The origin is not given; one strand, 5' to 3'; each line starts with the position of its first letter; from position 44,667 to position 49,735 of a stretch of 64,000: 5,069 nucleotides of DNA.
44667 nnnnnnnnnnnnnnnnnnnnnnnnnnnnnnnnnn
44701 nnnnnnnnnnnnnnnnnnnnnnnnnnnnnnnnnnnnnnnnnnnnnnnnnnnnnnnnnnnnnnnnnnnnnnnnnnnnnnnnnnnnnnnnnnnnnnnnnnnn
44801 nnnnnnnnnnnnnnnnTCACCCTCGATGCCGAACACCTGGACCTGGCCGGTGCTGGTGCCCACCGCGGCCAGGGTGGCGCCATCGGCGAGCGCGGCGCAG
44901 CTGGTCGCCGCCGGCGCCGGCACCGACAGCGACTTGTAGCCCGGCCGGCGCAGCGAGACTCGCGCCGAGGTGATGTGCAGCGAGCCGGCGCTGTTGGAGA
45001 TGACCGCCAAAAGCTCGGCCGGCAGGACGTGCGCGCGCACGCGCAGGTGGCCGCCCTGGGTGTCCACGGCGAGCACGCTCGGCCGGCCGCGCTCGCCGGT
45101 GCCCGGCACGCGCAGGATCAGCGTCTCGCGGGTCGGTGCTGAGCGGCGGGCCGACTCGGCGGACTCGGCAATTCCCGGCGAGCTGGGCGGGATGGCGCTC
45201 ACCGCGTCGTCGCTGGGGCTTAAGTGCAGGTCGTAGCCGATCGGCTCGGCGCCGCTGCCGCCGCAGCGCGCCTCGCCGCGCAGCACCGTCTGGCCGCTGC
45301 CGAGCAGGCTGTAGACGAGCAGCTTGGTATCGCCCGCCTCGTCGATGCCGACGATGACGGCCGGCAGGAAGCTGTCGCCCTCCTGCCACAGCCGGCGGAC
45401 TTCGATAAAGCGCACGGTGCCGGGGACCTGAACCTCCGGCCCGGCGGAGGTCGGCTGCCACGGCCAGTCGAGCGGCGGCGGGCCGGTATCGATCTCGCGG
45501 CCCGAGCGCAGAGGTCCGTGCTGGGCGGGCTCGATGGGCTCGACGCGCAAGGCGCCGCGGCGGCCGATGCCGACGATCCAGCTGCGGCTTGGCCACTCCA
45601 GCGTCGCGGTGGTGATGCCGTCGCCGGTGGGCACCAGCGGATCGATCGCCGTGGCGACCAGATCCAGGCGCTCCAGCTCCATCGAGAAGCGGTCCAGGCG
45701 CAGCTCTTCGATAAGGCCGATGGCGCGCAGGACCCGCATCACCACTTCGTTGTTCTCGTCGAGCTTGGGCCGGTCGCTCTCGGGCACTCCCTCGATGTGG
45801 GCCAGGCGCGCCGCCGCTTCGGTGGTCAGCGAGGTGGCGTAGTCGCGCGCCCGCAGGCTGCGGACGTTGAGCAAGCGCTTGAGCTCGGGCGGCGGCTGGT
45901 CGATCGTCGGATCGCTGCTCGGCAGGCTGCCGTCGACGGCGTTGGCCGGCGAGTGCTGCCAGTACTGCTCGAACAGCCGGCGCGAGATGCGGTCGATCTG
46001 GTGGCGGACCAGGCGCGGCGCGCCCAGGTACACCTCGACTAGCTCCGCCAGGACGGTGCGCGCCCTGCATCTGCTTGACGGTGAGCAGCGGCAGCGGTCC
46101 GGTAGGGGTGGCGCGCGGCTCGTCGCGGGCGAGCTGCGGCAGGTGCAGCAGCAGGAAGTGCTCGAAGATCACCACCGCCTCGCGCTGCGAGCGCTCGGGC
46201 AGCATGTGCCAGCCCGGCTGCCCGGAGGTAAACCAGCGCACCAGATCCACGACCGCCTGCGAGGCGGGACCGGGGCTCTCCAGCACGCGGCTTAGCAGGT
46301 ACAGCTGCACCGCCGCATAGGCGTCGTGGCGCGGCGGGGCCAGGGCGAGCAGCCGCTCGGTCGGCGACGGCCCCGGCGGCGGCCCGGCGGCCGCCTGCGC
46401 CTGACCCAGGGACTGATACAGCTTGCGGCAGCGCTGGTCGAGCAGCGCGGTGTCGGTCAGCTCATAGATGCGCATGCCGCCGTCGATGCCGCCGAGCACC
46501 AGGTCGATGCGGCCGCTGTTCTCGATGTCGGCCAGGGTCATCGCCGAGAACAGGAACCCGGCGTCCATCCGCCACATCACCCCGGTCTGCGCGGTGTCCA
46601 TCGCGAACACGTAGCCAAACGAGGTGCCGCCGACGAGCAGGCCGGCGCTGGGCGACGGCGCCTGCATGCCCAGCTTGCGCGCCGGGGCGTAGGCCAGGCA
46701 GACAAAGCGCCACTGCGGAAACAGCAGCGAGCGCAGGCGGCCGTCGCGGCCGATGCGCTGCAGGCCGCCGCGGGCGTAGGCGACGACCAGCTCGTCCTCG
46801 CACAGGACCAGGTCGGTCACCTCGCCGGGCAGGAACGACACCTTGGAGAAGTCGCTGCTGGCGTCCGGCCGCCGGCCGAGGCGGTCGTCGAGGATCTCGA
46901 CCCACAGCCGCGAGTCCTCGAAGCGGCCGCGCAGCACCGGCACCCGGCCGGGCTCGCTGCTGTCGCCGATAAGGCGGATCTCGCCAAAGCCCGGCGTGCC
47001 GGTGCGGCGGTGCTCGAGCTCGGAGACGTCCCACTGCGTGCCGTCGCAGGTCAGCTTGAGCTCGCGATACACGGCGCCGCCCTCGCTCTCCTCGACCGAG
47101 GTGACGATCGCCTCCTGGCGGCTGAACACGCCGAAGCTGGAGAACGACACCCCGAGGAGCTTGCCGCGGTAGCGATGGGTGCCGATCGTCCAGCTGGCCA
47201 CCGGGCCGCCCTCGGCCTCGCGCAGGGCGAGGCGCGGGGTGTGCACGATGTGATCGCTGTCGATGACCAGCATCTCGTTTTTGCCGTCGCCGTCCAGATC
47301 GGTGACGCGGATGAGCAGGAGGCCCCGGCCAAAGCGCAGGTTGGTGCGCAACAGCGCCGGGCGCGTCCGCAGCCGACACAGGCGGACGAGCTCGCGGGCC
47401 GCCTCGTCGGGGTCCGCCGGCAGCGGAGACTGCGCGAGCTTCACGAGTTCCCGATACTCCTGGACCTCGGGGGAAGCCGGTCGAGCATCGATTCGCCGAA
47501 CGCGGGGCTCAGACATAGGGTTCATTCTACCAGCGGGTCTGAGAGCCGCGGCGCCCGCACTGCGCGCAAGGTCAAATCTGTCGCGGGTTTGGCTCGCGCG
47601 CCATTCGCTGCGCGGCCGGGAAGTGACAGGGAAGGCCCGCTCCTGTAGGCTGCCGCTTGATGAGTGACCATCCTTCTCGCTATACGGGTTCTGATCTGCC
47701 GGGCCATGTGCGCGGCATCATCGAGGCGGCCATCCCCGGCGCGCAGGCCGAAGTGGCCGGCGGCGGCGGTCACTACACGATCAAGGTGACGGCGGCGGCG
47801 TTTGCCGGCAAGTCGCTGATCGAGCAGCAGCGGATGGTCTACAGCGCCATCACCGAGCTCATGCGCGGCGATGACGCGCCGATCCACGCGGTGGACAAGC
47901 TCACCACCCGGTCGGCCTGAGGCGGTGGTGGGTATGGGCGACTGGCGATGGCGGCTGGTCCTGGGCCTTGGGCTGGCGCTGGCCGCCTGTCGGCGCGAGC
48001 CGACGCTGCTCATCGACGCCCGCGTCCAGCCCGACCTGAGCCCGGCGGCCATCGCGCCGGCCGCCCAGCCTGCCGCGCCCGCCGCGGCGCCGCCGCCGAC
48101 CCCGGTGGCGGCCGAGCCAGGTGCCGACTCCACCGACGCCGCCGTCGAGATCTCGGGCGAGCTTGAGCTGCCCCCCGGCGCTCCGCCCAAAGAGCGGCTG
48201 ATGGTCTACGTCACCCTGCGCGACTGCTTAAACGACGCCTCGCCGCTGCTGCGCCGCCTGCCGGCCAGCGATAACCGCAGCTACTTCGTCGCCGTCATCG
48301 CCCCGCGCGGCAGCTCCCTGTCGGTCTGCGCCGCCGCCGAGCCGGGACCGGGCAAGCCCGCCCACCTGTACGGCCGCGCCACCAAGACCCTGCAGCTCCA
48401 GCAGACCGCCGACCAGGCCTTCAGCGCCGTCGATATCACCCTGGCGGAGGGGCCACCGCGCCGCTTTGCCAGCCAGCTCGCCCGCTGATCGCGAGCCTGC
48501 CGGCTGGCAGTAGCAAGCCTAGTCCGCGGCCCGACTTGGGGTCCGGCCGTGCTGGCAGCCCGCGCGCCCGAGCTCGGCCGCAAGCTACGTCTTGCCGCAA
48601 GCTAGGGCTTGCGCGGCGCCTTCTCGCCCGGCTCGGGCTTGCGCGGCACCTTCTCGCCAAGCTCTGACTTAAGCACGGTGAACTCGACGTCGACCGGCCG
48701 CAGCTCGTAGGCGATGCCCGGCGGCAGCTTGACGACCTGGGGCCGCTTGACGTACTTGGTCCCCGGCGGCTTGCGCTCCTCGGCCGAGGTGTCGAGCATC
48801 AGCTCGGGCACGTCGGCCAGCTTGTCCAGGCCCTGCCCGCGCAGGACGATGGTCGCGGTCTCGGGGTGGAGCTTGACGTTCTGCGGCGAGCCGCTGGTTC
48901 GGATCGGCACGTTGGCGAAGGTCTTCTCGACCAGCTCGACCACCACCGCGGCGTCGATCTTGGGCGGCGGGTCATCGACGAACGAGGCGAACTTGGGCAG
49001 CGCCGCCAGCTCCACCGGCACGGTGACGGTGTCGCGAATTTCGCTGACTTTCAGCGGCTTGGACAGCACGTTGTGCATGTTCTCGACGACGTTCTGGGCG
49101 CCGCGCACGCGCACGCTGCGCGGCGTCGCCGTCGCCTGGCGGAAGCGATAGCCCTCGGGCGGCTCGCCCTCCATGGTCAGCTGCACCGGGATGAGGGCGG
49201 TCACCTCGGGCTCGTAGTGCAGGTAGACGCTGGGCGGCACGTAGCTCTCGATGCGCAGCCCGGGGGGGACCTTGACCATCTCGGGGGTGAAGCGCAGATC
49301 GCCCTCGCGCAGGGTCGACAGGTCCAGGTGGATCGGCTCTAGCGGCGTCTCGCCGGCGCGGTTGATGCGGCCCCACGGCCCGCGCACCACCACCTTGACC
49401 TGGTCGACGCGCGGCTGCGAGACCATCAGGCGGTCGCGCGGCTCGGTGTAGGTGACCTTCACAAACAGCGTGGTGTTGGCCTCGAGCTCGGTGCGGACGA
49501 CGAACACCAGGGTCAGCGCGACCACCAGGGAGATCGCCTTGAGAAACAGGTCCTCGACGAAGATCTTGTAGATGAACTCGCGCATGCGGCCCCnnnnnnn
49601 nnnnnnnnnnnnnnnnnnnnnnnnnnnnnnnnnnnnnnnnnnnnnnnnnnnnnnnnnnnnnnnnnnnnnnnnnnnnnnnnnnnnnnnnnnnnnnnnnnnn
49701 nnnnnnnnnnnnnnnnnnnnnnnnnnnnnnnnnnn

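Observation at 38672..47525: Stand-alone ~2,950-codon gene: N-terminal propeller modules, >1,000 aa of unassigned helical sequence, and a C-terminal P-loop ATPase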

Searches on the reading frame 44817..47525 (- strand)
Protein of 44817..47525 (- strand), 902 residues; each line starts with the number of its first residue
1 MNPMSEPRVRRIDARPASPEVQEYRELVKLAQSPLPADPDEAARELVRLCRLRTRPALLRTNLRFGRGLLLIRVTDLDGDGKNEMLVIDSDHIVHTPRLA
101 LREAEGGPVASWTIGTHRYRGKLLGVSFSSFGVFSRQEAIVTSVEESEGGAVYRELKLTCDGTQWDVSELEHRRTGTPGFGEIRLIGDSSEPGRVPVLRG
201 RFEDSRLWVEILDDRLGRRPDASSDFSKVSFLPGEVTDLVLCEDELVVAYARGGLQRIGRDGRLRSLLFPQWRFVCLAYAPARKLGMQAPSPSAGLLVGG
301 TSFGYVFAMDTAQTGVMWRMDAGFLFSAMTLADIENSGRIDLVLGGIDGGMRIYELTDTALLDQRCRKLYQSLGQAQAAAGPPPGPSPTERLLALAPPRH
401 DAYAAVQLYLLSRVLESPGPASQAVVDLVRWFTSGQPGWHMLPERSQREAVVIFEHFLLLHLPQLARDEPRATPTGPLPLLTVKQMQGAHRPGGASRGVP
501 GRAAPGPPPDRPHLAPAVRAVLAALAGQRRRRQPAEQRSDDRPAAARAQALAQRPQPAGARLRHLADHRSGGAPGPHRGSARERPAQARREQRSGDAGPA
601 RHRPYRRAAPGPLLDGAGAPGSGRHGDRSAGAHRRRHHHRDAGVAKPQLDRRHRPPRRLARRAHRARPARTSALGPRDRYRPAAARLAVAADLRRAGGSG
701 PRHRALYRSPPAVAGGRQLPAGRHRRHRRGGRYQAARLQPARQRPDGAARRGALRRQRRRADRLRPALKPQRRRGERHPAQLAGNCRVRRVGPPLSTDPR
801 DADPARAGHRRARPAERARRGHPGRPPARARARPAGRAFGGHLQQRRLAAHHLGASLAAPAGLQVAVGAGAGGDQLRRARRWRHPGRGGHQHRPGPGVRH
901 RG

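Call 98: find_encoding_contigs(protein=window:44817-47525:-, flank=3000, max_places=4)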
Protein window:44817-47525:- (902 aa): no gene with exactly this product is on record in the collection.

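Call 99: find_encoding_contigs(protein=window:44817-47516:-, flank=3000, max_places=4)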
Protein window:44817-47516:- (899 aa): no gene with exactly this product is on record in the collection.

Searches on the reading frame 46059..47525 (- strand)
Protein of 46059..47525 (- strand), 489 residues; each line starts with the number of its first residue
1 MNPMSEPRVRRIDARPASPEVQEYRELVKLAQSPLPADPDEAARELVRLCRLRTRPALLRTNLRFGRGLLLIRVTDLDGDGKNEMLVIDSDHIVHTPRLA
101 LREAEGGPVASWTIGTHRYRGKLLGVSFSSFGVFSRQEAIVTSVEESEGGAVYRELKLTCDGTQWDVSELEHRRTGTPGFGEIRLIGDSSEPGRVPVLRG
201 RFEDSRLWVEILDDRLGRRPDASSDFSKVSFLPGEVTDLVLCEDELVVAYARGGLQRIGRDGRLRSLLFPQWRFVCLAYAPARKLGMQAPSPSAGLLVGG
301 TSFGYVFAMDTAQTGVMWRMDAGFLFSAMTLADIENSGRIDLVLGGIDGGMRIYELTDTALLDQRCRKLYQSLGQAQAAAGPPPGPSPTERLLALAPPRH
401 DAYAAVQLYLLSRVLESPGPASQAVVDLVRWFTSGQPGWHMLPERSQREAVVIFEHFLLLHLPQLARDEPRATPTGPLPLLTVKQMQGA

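Call 7: search_protein_families(library=pfam, proteins=[window:46059-47525:-], max_evalue=0.1)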
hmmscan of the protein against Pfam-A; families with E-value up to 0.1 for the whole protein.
window:46059-47525:- (489 aa): 3 families
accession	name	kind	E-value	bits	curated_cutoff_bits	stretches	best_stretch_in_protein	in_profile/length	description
PF13517.12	FG-GAP_3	-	0.00098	20.1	26.9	0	76-112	1-35/61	FG-GAP-like repeat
PF15907.11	Itfg2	-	0.0029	17.4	27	0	72-99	78-105/330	Integrin-alpha FG-GAP repeat-containing protein 2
PF14783.12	BBS2_Mid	-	0.061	13.9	27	0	328-356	1-29/108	Ciliary BBSome complex subunit 2, middle region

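Call 8: search_protein_families(library=ncbifam, proteins=[window:46059-47525:-], max_evalue=0.1)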
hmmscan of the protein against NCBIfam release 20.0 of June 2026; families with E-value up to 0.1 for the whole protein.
window:46059-47525:- (489 aa): 0 families

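Call 9: search_protein_families(library=padloc, proteins=[window:46059-47525:-], max_evalue=0.1)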
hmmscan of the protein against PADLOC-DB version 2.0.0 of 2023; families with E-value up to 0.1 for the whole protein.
window:46059-47525:- (489 aa): 0 families

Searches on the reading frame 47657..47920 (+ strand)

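Call 92: search_protein_families(library=pfam, proteins=[window:47657-47920:+], max_evalue=0.00001)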
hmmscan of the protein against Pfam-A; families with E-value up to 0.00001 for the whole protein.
window:47657-47920:+ (87 aa): 1 family
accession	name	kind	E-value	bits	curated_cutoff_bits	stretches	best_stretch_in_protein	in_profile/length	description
PF01722.23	BolA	-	3.2e-11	43.8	25.7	1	34-80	25-68/76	BolA-like protein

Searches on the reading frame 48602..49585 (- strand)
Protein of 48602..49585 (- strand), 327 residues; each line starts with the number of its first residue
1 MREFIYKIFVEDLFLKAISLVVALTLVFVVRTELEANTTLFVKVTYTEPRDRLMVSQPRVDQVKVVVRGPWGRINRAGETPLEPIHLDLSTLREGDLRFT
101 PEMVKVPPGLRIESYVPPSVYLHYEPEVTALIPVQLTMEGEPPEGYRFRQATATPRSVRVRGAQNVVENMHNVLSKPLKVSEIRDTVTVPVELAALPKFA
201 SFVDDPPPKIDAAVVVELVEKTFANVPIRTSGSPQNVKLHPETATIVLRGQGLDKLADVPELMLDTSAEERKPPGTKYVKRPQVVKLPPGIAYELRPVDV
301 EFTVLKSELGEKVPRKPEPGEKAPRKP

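Call 92: search_protein_families(library=pfam, proteins=[window:48602-49585:-], max_evalue=0.00001)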
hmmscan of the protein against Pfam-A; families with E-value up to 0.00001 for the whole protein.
window:48602-49585:- (327 aa): 1 family
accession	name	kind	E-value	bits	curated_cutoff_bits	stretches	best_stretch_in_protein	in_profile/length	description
PF07949.17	YbbR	-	2.3e-15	57.1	22.3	1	132-210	1-77/81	YbbR-like protein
